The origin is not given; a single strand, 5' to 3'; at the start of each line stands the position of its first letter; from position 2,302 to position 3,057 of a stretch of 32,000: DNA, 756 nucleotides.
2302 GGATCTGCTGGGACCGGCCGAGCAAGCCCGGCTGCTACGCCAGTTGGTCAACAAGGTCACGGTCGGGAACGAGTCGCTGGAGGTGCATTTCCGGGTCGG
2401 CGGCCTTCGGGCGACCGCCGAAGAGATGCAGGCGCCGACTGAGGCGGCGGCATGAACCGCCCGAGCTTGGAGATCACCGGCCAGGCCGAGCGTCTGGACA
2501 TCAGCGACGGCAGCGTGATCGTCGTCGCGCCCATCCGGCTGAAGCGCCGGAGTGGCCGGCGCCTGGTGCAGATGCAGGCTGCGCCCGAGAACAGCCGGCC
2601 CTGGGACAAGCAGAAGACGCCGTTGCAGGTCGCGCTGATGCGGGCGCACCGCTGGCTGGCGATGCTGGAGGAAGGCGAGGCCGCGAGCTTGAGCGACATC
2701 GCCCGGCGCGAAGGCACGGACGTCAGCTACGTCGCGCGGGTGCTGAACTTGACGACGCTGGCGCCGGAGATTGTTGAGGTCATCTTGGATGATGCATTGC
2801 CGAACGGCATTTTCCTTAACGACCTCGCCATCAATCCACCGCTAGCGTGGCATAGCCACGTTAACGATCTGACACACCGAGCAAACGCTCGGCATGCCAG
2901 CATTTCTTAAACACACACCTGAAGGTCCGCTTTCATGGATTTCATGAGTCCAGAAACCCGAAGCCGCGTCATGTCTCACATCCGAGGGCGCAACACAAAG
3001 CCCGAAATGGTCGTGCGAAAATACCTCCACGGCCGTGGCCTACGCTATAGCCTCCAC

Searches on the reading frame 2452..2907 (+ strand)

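Call 49: search_protein_families(library=pfam, proteins=[window:2452-2907:+], max_evalue=0.01)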
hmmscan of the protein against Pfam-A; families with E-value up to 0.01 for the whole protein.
window:2452-2907:+ (152 aa): 1 family
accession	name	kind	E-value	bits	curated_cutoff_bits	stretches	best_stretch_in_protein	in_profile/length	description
PF01047.28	MarR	-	0.009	16.3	24.6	0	66-98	6-38/59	MarR family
